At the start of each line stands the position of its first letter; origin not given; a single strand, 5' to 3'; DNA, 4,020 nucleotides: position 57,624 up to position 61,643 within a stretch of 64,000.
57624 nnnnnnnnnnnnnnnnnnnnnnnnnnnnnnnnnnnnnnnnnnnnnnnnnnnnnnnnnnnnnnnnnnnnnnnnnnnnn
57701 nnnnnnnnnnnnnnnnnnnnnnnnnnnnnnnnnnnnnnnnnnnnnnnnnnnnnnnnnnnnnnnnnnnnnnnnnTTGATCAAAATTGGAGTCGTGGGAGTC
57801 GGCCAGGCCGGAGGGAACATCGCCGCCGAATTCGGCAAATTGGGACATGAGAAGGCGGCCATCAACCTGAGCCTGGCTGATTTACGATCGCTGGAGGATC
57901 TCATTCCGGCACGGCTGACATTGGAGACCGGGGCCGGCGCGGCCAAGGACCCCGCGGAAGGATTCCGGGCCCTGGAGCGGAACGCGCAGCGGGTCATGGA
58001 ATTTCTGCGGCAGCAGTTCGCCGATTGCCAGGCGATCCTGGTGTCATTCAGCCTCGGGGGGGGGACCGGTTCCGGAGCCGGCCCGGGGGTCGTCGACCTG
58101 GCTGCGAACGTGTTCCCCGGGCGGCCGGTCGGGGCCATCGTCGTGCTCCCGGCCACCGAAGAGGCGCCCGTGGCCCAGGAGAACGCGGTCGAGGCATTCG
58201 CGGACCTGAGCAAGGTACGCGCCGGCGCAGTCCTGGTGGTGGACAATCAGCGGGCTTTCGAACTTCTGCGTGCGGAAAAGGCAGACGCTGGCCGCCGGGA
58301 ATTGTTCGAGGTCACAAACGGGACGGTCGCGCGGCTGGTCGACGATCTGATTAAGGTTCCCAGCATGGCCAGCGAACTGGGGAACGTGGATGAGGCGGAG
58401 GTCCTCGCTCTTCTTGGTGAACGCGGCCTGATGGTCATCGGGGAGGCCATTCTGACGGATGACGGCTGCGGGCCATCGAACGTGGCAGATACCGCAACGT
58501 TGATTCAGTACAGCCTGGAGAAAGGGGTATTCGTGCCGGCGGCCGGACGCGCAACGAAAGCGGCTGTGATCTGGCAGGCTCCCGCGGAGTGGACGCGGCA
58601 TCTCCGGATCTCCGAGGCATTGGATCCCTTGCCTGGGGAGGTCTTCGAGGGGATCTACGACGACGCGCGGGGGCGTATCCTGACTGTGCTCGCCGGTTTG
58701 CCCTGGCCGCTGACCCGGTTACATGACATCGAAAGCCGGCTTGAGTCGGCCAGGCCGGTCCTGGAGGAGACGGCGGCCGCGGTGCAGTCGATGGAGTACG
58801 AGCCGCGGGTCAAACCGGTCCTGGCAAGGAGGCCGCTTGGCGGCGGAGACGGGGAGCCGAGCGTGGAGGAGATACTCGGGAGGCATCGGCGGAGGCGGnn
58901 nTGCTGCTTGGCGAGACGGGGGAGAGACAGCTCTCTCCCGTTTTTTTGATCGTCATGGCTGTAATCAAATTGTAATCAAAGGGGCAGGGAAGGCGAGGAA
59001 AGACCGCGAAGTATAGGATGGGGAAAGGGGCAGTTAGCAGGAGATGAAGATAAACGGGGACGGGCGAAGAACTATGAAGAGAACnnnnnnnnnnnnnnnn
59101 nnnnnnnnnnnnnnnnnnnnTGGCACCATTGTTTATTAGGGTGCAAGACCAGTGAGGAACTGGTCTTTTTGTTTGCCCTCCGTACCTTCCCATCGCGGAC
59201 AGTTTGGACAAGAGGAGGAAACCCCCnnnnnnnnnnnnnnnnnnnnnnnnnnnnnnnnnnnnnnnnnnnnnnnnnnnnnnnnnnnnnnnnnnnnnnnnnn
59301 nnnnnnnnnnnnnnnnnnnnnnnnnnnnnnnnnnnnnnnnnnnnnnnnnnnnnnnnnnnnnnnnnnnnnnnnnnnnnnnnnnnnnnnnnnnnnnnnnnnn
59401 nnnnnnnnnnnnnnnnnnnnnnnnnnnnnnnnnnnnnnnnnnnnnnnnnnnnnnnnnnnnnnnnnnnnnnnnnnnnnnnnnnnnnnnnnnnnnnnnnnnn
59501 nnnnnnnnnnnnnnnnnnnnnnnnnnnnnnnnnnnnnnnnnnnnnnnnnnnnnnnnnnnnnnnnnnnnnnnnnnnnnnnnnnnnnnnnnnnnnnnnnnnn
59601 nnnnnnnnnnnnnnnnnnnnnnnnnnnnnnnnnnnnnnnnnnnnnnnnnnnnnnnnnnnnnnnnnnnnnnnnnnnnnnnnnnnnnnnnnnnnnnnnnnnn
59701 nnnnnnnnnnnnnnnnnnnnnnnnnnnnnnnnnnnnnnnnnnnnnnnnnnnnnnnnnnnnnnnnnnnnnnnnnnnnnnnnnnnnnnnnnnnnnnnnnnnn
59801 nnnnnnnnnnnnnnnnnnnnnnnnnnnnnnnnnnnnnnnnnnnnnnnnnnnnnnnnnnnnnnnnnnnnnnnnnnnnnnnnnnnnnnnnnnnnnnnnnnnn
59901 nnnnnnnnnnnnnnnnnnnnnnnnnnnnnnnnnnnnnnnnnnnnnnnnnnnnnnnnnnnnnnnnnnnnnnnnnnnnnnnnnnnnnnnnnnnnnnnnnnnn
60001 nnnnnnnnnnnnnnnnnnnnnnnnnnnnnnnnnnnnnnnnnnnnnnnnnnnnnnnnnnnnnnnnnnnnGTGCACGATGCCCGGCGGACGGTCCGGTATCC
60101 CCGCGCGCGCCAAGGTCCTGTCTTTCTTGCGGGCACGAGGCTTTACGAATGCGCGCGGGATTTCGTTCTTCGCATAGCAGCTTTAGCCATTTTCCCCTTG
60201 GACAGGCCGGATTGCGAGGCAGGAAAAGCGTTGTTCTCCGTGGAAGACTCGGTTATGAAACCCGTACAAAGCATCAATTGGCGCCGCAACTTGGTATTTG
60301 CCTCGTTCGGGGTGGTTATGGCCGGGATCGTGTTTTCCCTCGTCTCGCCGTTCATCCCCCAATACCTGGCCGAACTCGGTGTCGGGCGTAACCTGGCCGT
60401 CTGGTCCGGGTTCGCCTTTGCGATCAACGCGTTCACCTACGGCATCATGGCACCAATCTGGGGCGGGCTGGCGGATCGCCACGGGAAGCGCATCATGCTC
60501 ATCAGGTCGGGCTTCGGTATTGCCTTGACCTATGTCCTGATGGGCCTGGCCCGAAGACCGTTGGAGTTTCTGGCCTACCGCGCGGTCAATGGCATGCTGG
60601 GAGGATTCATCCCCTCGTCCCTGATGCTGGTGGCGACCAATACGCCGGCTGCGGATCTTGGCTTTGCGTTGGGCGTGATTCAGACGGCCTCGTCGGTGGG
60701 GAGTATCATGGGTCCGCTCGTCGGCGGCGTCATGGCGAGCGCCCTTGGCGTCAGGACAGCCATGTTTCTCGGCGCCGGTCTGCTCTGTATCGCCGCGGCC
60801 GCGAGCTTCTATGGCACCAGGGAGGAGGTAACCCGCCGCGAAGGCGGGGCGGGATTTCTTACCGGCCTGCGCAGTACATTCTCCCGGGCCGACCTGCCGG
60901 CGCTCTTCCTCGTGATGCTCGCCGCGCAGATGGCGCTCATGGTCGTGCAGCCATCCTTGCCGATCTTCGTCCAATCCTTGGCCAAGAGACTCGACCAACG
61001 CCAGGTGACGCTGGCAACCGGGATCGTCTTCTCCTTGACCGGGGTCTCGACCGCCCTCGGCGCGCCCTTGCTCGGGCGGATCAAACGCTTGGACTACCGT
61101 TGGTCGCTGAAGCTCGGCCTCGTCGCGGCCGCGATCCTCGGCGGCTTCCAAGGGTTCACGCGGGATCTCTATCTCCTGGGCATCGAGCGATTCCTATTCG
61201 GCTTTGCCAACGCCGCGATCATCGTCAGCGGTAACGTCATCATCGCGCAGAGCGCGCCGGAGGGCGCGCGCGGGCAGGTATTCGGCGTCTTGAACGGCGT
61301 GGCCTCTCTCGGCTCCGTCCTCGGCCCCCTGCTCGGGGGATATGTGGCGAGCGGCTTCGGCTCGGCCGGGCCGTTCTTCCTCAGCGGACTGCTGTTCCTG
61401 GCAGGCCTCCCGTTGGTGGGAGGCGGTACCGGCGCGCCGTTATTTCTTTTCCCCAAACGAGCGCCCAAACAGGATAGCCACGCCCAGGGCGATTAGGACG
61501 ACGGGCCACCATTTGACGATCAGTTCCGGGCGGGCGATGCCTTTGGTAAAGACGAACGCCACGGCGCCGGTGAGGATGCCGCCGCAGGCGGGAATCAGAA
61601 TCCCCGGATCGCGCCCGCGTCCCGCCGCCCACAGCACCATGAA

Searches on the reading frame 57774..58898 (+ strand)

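Call 92: search_protein_families(library=pfam, proteins=[window:57774-58898:+], max_evalue=0.001)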
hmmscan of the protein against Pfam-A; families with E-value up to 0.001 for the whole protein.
window:57774-58898:+ (375 aa): 2 families
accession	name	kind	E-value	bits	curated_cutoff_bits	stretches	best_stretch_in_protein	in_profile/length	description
PF00091.31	Tubulin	-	8.3e-21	75.6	33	1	3-164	1-188/190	Tubulin/FtsZ family, GTPase domain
PF13809.12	Tubulin_2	-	0.0001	22.1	27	1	72-161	150-241/356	Tubulin like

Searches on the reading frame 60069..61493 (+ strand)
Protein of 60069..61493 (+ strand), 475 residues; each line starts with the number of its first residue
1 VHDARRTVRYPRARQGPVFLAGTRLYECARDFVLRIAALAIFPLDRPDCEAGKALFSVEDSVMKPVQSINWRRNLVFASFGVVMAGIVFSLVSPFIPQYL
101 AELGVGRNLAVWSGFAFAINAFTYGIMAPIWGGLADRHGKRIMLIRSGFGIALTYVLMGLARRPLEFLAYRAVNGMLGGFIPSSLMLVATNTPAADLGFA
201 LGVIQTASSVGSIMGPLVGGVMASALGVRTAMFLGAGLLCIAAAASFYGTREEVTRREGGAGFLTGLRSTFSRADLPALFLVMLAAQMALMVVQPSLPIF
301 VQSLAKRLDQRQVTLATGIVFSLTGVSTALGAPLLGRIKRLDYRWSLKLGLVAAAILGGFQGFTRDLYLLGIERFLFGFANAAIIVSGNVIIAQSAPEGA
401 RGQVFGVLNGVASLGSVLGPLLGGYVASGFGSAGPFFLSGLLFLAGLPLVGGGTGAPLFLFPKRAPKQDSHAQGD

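Call 92: search_protein_families(library=pfam, proteins=[window:60069-61493:+], max_evalue=0.001)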
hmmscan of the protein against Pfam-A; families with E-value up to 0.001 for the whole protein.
window:60069-61493:+ (475 aa): 3 families
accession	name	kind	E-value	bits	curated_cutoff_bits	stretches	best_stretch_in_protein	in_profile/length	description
PF07690.21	MFS_1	-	8.5e-46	156.9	33.4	2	79-338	2-261/347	Major Facilitator Superfamily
PF12832.13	MFS_1_like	-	0.00013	21.5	25.2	0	89-432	15-367/373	MFS_1 like family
PF00083.30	Sugar_tr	-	0.00014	21.3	22.3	1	309-431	40-166/452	Sugar (and other) transporter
